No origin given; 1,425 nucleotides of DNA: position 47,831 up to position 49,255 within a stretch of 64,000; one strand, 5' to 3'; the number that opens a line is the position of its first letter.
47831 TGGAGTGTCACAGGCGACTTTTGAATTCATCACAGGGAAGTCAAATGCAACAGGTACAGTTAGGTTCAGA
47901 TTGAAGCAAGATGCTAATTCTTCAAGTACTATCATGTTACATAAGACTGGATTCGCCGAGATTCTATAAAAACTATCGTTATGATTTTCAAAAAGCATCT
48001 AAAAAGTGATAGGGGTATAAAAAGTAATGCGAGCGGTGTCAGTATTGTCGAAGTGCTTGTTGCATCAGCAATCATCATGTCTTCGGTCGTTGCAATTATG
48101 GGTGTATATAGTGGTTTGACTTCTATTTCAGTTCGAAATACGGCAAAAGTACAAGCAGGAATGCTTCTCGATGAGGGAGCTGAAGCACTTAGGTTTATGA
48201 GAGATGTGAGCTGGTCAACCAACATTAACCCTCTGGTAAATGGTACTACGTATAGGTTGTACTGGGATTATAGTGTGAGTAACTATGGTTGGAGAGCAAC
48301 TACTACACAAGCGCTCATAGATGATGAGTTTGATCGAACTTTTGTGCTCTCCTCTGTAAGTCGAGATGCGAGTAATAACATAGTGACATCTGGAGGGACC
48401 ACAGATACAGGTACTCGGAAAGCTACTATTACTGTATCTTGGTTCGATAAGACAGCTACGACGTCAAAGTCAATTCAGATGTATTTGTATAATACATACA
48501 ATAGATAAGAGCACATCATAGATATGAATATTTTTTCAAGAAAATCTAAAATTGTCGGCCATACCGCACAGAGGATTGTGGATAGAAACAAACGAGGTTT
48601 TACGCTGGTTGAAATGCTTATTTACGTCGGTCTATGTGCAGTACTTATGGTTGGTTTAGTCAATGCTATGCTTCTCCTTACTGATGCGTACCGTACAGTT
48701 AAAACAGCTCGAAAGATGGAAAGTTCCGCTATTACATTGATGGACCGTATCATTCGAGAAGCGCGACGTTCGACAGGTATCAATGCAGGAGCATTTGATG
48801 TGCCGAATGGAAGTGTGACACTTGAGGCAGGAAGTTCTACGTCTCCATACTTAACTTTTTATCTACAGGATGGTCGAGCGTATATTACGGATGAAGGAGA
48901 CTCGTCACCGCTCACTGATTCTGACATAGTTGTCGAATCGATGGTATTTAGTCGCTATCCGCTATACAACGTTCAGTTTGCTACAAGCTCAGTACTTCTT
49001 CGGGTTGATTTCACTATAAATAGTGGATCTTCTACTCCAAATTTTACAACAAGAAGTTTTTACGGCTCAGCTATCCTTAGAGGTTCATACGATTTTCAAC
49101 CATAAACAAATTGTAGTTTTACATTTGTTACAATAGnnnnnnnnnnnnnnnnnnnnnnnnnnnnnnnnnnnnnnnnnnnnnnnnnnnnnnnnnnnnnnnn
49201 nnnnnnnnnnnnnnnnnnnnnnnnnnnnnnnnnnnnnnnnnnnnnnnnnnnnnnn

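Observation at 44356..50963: Type IV pilus operon with three prepilins and a 608-aa pilin-like giant but no peptidase or retraction ATPase in view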

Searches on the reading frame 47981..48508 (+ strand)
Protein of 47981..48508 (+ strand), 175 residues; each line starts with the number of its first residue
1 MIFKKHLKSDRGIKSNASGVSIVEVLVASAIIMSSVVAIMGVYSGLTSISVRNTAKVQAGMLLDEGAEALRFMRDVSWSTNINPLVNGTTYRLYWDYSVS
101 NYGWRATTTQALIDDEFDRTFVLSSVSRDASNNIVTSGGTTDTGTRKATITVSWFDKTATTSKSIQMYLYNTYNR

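Call 3: search_protein_families(library=pfam, proteins=[window:47981-48508:+], max_evalue=0.1)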
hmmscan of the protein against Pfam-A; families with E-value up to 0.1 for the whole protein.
window:47981-48508:+ (175 aa): 2 families
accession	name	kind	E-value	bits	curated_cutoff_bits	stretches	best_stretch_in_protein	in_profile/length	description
PF07963.17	N_methyl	-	0.045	13.8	21.2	1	15-38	2-25/27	Prokaryotic N-terminal methylation motif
PF22923.1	KIF2A-like_1st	-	0.071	13.1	27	0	145-167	29-51/55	Kinesin-like protein KIF2A-like, N-terminal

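Call 4: search_protein_families(library=ncbifam, proteins=[window:47981-48508:+], max_evalue=0.1)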
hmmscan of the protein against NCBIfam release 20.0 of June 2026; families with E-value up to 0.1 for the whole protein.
window:47981-48508:+ (175 aa): 3 families
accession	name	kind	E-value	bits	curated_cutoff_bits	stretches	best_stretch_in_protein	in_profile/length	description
TIGR01707.1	gspI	equivalog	0.053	14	44.35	1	19-73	1-55/101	type II secretion system minor pseudopilin GspI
NF047827.1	T3SSXpsH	equivalog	0.076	12.8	160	1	19-69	2-53/145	type II secretion system protein XpsH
NF041013.1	T4P_ComGE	equivalog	0.077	13.1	49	0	17-65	3-51/83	competence type IV pilus minor pilin ComGE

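Call 28: search_solved_structures(query=A3, max_evalue=10)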
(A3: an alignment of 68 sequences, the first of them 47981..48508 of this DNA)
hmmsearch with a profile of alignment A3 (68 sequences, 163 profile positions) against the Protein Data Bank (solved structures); distinct sequences matched with E-value up to 10: 6.
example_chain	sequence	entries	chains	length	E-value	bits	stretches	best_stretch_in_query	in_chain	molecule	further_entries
9laa_A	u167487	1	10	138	0.0032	20.6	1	2-45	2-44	Type IV pilin protein PilA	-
9egp_A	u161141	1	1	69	0.0072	19.4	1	7-38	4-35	Geopilin domain 1 protein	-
7tgg_A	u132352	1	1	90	0.015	18.4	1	6-42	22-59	Geopilin domain 1 protein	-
3sok_A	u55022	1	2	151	1.4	12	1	14-48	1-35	Fimbrial protein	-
1oqw_A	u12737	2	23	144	2.6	11.1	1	14-53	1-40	Fimbrial protein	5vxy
8r8o_A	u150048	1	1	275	4.5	10.3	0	64-94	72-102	HalluTIM3-1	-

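Call 54: search_protein_families(library=pfam, alignment_id=A3, max_evalue=0.01)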
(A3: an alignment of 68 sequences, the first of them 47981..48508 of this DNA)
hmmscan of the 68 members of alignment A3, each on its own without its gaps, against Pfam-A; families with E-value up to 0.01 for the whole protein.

A. member 1, window:47981-48508:+ (175 aa): 0 families

B. families by the number of members that match (of 68 scanned): 3 families
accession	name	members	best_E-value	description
PF07963.17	N_methyl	43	6.8e-08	Prokaryotic N-terminal methylation motif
PF04371.20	PAD_porph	2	0.0028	Porphyromonas-type peptidyl-arginine deiminase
PF07379.16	DUF1494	1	0.0065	Protein of unknown function (DUF1494)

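Call 93: search_protein_families(library=ncbifam, alignment_id=A3, max_evalue=0.01)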
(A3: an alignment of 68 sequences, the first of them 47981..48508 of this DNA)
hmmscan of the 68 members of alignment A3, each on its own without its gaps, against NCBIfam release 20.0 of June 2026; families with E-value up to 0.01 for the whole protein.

A. member 1, window:47981-48508:+ (175 aa): 0 families

B. families by the number of members that match (of 68 scanned): 16 families
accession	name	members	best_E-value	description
NF041013.1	T4P_ComGE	43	4e-09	competence type IV pilus minor pilin ComGE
TIGR02523.1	type_IV_pilV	41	6.9e-10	type IV pilus modification protein PilV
TIGR01707.1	gspI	32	3.1e-06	type II secretion system minor pseudopilin GspI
TIGR02532.1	IV_pilin_GFxxxE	21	4e-06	prepilin-type N-terminal cleavage/methylation domain-containing protein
NF007848.0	PRK10557.1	16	3.9e-05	prepilin peptidase-dependent protein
NF047828.1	T3SSXpsI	10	3.2e-06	type II secretion system protein XpsI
TIGR02598.1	TIGR02598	8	3.1e-05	Verru_Chthon cassette protein B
TIGR01708.2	typeII_sec_gspH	6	0.00027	type II secretion system minor pseudopilin GspH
NF040982.1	ComGD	5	0.00018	competence type IV pilus minor pilin ComGD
NF041002.1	pilin_ComGF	5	0.0016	competence type IV pilus minor pilin ComGF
NF007660.0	PRK10332.1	3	0.0018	prepilin-type N-terminal cleavage/methylation domain-containing protein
TIGR02599.1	TIGR02599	3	0.0021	Verru_Chthon cassette protein C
NF007800.0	PRK10506.1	3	0.0071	prepilin peptidase-dependent protein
NF007862.0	PRK10574.1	1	0.0028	prepilin peptidase-dependent pilin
TIGR01711.1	gspJ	1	0.0045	type II secretion system minor pseudopilin GspJ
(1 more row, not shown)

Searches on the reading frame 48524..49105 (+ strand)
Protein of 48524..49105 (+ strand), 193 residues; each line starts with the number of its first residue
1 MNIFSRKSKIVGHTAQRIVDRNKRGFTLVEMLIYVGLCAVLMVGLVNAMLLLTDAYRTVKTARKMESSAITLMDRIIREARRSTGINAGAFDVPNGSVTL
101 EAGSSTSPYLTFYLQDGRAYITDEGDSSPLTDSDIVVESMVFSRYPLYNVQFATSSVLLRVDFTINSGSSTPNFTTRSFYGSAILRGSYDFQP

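Call 3: search_protein_families(library=pfam, proteins=[window:48524-49105:+], max_evalue=0.1)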
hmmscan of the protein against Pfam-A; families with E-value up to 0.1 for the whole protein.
window:48524-49105:+ (193 aa): 1 family
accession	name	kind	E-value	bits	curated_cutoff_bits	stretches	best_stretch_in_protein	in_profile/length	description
PF07963.17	N_methyl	-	3.7e-07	29.9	21.2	1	21-45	2-26/27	Prokaryotic N-terminal methylation motif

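Call 4: search_protein_families(library=ncbifam, proteins=[window:48524-49105:+], max_evalue=0.1)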
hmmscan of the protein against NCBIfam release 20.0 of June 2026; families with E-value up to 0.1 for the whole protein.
window:48524-49105:+ (193 aa): 9 families
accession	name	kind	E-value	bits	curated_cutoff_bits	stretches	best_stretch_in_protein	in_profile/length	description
TIGR01711.1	gspJ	equivalog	0.00054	19.8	64.85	1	24-91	1-72/192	type II secretion system minor pseudopilin GspJ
NF007848.0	PRK10557.1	equivalog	0.0013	18.1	120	1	17-82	4-69/192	prepilin peptidase-dependent protein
TIGR02599.1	TIGR02599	subfamily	0.0099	15.1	256.5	1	25-60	1-36/361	Verru_Chthon cassette protein C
NF040999.1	pilin_ComGC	equivalog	0.015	15.5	75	1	24-46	2-24/84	competence type IV pilus major pilin ComGC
TIGR02523.1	type_IV_pilV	equivalog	0.023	15.2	52.2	1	24-76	2-54/139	type IV pilus modification protein PilV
TIGR02532.1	IV_pilin_GFxxxE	domain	0.023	14.6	16.3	1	23-33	1-11/24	prepilin-type N-terminal cleavage/methylation domain-containing protein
NF040982.1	ComGD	equivalog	0.024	15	70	1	23-49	1-27/139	competence type IV pilus minor pilin ComGD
TIGR01708.2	typeII_sec_gspH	equivalog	0.061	13.3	80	1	24-55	2-28/169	type II secretion system minor pseudopilin GspH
NF041013.1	T4P_ComGE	equivalog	0.071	13.2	49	0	22-48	2-28/83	competence type IV pilus minor pilin ComGE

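Call 29: search_solved_structures(query=A4, max_evalue=10)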
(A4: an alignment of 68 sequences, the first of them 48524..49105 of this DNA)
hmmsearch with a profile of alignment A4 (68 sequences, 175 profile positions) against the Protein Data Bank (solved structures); distinct sequences matched with E-value up to 10: 12.
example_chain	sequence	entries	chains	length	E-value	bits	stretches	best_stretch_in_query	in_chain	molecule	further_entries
9egp_A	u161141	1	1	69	0.00033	23.5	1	5-55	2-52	Geopilin domain 1 protein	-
7tgg_A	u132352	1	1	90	0.00081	22.2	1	5-49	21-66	Geopilin domain 1 protein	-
6xxd_A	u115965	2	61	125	0.0074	19.1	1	14-100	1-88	PilA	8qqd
9laa_A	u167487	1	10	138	0.011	18.5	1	1-32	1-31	Type IV pilin protein PilA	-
9lab_B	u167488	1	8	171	0.5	13.1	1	9-34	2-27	MSHA major pilin subunit MshA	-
2m7g_A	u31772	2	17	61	0.74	12.5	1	14-49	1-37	Geopilin domain 1 protein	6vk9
7fse_A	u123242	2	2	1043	0.89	12.3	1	116-152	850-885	Reverse gyrase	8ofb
1uai_A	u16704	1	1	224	0.9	12.3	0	103-126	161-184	polyguluronate lyase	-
7fsf_A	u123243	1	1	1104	0.96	12.2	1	116-152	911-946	Reverse gyrase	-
4ddt_A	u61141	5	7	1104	0.96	12.2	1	116-152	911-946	Reverse gyrase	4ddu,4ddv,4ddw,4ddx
8pfb_G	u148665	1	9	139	1.7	11.4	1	14-52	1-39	Type IV pilin PilE1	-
5h5t_A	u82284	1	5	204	9.9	8.9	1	55-142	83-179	Flagellar hook-associated protein 2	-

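Call 55: search_protein_families(library=pfam, alignment_id=A4, max_evalue=0.01)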
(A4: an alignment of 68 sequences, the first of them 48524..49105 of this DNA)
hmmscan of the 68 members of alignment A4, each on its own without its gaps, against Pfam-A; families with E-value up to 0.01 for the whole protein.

A. member 1, window:48524-49105:+ (193 aa): 1 family
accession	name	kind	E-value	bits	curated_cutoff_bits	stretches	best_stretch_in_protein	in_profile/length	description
PF07963.17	N_methyl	-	3.7e-07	29.9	21.2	1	21-45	2-26/27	Prokaryotic N-terminal methylation motif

B. families by the number of members that match (of 68 scanned): 11 families
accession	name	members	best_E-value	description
PF07963.17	N_methyl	49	3.5e-07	Prokaryotic N-terminal methylation motif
PF19230.4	DUF5883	3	7.9e-05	Family of unknown function (DUF5883)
PF18340.7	TraI_2B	2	0.00025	DNA relaxase TraI 2B/2B-like domain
PF16481.10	DUF5058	2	0.0038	Domain of unknown function (DUF5058)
PF03357.26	Snf7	1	2.5e-05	Snf7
PF11773.13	ComGE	1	0.00029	Competence system putative prepilin ComGE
PF14802.11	TMEM192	1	0.00088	TMEM192 family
PF08800.15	BT4734-like_N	1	0.00096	BT4734-like, N-terminal domain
PF20456.3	DUF6709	1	0.0037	Family of unknown function (DUF6709)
PF05431.16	Toxin_10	1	0.0038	Insecticidal Crystal Toxin, P42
PF01899.21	MNHE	1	0.0069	Na+/H+ ion antiporter subunit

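Call 61: find_homologous_proteins(query=A4, max_evalue=0.001)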
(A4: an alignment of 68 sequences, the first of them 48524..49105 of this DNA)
Query A4 (68 sequences) (193 aa, profile of the alignment): 335 proteins with E <= 0.001 among 4056 candidates; the best 120 are listed.
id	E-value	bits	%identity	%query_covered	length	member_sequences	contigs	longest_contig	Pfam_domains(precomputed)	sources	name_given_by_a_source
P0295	2.1e-63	231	26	88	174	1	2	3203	PF07963.18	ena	-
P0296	1.1e-62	229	28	88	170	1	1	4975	-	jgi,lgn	jgi:type II secretory pathway pseudopilin PulG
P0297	1.1e-62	229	26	88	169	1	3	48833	-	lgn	-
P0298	1.3e-62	228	24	89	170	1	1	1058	-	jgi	jgi:Tfp pilus assembly protein PilW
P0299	2.0e-62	228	25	89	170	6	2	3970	-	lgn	-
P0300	2.1e-62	228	27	87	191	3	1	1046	-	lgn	-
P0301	2.2e-62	228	26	85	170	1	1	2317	-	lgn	-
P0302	2.7e-62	227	24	87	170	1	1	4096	-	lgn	-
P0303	2.8e-62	227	24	89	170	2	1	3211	-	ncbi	-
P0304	4.1e-62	227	25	87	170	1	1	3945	PF07963.18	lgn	-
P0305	4.9e-62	227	26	88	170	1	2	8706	-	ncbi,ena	-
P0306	5.1e-62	226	24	87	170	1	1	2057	-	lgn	-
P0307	6.3e-62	226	24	89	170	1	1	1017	-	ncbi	-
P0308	7.2e-62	226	25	88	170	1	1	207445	-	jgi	-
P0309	1.4e-61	225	26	87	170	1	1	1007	-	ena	-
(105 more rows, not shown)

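Call 68: predict_structure(alignment_id=A6)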
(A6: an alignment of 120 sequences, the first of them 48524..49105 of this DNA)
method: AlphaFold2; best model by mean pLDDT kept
length: 193 residues; sequences in the alignment: 120
mean_pLDDT: 84.4   pTM: 0.70
mean pLDDT of the five models: 84.4, 83.4, 83.2, 81.5, 80.8
residues with pLDDT >= 90: 107; 70-90: 45; 50-70: 39; < 50: 2
segments of 3 or more residues with pLDDT < 50: none
pLDDT, mean of each block of 10 residues (from residue 1): 54 57 77 97 98 94 93 94 84 86 79 94 90 92 85 80 89 87 79 59
secondary structure, 60 per line:
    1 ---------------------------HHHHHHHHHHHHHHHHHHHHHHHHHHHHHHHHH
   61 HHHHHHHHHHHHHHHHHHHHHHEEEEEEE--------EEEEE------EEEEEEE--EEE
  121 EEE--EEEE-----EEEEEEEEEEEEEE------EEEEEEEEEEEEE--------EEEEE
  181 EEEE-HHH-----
elements in order: H28-82 E83-89 E98-102 E109-115 E118-123 E126-129 E135-148 E155-167 E176-184

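Call 70: fold_search(model_id=the predicted structure, library=pdb)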
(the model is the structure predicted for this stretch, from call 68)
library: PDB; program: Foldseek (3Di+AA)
matches with E <= 10: 430; with E <= 0.001: 0
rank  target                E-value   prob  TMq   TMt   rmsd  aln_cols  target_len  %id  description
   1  2w4y_A                1.2e-01  0.51  0.18  0.27   9.5        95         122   16  Caulobacter bacteriophage 5 - virus-like particle (released 2009-07-14)
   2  2byo                  2.5e-01  0.13  0.16  0.17  17.5       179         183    7  Crystal structure of Mycobacterium tuberculosis lipoprotein LppX (Rv2945c) (released 2006-03-22)
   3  5tse_B                2.8e-01  0.80  0.23  0.31   4.5        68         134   20  2.35 Angstrom Crystal Structure Minor Lipoprotein from Acinetobacter baumannii. (released 2016-11-09)
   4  7zty                  2.8e-01  0.28  0.22  0.14  15.0       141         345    9  Structure of Vps39 N-terminal domain from Chaetomium thermophilum (released 2022-09-21)
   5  6yfj_AA               3.0e-01  0.16  0.18  0.25   7.9        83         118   10  Virus-like particle of bacteriophage ESE001 (released 2020-09-02)
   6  6yfc_AA               4.4e-01  0.30  0.20  0.29  10.3        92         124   13  Virus-like particle of bacteriophage AVE019 (released 2020-09-02)
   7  3hpz_B                4.4e-01  0.20  0.21  0.09   9.1       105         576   10  Crystal structure of Mycobacterium tuberculosis LeuA complexed with bromopyruvate (released 2010-05-19)
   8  8bva_A                6.1e-01  0.06  0.14  0.09  13.0        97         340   18  Crystal Structure of Mus musculus Protein Arginine Methyltransferase 2 in complex with RSF1_114-126 (released 2023-12-13)
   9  9y9l_Z                6.8e-01  0.10  0.17  0.14  15.5       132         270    9  CP at the barbed end with one cofilin on second-to-last subunit (released 2026-03-04)
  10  6yfs_AB               7.1e-01  0.14  0.19  0.27  11.0       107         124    7  Virus-like particle of bacteriophage PQ-465 (released 2020-09-02)
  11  7azn                  7.1e-01  0.09  0.17  0.18  13.5       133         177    9  Structure of mouse AsterC (GramD1c) with a new cholesterol-derived compound (released 2021-01-13)
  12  5mr2_B                7.5e-01  0.07  0.16  0.24  14.2       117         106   12  Crystal structure of red abalone VERL repeat 2 with linker at 2.5 A resolution (released 2017-06-14)
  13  7t5q_I                7.5e-01  0.07  0.14  0.10  18.0       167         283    5  Cryo-EM Structure of a Transition State of Arp2/3 Complex Activation (released 2023-06-14)
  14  3lk2_B                8.4e-01  0.08  0.18  0.16  13.0       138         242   12  Crystal structure of CapZ bound to the uncapping motif from CARMIL (released 2010-04-07)
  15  8c1j_A                8.9e-01  0.05  0.14  0.10  13.0        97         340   18  Crystal Structure of Mus musculus Protein Arginine Methyltransferase 2 in complex with RSF1_18-30 (released 2024-01-10)
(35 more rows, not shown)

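Call 92: search_protein_families(library=ncbifam, alignment_id=A6, max_evalue=0.01)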
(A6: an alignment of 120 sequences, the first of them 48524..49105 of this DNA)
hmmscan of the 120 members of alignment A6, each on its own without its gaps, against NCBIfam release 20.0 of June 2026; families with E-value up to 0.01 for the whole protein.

A. member 1, window:48524-49105:+ (193 aa): 3 families
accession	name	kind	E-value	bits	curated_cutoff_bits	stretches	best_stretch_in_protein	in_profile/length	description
TIGR01711.1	gspJ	equivalog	0.00054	19.8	64.85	1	24-91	1-72/192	type II secretion system minor pseudopilin GspJ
NF007848.0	PRK10557.1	equivalog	0.0013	18.1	120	1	17-82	4-69/192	prepilin peptidase-dependent protein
TIGR02599.1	TIGR02599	subfamily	0.0099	15.1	256.5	0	25-60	1-36/361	Verru_Chthon cassette protein C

B. families by the number of members that match (of 120 scanned): 21 families
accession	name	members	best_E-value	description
TIGR01711.1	gspJ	100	6.8e-08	type II secretion system minor pseudopilin GspJ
NF041002.1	pilin_ComGF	77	1.3e-05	competence type IV pilus minor pilin ComGF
NF041013.1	T4P_ComGE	69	2.1e-06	competence type IV pilus minor pilin ComGE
NF007660.0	PRK10332.1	20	4.9e-05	prepilin-type N-terminal cleavage/methylation domain-containing protein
NF007862.0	PRK10574.1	20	6.6e-05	prepilin peptidase-dependent pilin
TIGR02532.1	IV_pilin_GFxxxE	20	0.0001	prepilin-type N-terminal cleavage/methylation domain-containing protein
TIGR01707.1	gspI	20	0.00014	type II secretion system minor pseudopilin GspI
NF007848.0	PRK10557.1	12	0.00053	prepilin peptidase-dependent protein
TIGR02599.1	TIGR02599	5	0.0019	Verru_Chthon cassette protein C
NF006244.0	PRK08382.1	3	0.00031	putative monovalent cation/H+ antiporter subunit E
TIGR01708.2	typeII_sec_gspH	3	0.0019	type II secretion system minor pseudopilin GspH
NF041775.1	typeIV_PilA_Myxo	2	0.00086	type IV pilin protein PilA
NF007800.0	PRK10506.1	2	0.0027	prepilin peptidase-dependent protein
NF040982.1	ComGD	2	0.0031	competence type IV pilus minor pilin ComGD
NF038303.1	EPS_HpsB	1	0.0025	hormogonium polysaccharide secretion pseudopilin HpsB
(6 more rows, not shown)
